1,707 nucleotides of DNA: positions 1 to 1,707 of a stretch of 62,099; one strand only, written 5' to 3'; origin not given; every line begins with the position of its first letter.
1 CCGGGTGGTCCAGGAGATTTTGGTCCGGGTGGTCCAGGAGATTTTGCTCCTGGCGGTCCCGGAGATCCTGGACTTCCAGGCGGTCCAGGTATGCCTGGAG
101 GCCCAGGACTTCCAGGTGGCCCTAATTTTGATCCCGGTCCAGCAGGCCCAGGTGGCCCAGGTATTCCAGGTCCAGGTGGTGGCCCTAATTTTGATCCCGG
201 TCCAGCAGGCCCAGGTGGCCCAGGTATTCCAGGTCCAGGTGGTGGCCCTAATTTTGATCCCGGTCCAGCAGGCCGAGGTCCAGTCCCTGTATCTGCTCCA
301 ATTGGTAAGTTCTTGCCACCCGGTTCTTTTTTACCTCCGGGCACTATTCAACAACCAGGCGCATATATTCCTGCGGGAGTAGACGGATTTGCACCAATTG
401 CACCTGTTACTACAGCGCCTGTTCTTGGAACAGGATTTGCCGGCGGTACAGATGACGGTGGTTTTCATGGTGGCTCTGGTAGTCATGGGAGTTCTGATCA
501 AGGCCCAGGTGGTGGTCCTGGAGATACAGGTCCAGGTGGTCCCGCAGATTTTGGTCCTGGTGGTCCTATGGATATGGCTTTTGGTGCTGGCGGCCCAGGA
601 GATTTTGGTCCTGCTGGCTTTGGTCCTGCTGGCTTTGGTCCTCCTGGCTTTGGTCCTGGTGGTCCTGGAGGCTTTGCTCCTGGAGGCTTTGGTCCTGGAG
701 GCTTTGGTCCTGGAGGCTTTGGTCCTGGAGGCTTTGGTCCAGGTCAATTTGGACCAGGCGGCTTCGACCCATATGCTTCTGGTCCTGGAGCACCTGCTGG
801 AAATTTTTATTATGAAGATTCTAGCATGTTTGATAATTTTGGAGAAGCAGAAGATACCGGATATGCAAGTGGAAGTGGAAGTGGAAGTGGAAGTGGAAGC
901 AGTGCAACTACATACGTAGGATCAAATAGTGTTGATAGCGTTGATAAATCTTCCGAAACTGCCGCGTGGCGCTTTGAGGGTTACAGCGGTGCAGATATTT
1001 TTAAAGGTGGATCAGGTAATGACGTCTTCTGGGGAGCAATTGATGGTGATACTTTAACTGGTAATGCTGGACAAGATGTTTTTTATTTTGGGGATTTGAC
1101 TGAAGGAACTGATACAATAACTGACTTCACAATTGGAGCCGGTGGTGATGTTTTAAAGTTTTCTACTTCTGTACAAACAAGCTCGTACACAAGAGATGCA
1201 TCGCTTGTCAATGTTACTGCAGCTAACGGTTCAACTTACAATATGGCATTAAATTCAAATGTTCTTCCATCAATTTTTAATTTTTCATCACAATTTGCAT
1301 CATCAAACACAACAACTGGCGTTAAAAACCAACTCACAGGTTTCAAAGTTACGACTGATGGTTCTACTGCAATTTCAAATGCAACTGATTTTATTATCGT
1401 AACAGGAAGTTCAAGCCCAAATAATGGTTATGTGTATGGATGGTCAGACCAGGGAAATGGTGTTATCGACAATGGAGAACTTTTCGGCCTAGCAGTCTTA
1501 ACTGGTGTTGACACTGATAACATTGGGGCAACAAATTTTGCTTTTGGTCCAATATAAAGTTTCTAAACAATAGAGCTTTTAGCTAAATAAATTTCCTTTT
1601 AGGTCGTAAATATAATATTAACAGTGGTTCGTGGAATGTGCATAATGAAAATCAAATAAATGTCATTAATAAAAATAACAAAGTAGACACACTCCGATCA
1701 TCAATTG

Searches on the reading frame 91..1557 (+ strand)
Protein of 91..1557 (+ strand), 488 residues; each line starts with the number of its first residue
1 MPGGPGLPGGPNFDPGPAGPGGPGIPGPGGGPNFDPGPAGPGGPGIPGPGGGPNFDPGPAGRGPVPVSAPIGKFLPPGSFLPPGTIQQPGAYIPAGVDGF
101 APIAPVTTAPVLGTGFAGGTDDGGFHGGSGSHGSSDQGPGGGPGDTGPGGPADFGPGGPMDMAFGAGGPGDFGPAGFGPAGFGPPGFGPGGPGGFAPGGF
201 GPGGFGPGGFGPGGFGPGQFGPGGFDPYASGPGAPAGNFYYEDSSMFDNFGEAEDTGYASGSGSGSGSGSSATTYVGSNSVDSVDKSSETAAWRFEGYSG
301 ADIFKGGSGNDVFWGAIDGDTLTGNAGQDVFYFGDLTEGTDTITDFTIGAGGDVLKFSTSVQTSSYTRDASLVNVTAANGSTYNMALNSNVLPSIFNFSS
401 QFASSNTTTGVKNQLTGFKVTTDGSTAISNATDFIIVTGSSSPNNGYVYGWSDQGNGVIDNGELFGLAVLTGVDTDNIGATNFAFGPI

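Call 8: search_protein_families(library=pfam, proteins=[window:91-1557:+], max_evalue=0.01)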
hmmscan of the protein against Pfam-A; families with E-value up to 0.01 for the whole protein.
window:91-1557:+ (488 aa): 1 family
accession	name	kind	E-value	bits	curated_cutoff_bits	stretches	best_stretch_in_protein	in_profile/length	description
PF00353.25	HemolysinCabind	-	3.9e-05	23.9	23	1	297-330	2-35/36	RTX calcium-binding nonapeptide repeat (4 copies)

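Call 9: search_protein_families(library=ncbifam, proteins=[window:91-1557:+], max_evalue=0.01)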
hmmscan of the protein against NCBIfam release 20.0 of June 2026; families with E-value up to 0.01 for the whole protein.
window:91-1557:+ (488 aa): 2 families
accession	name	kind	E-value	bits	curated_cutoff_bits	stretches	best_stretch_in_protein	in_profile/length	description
NF035945.1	Zn_serralysin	subfamily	2.2e-07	30.4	500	1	297-395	333-431/462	serralysin family metalloprotease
NF033943.0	RTX_toxin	subfamily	9.6e-05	20.7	1000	1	252-362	721-828/930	RTX family hemolysin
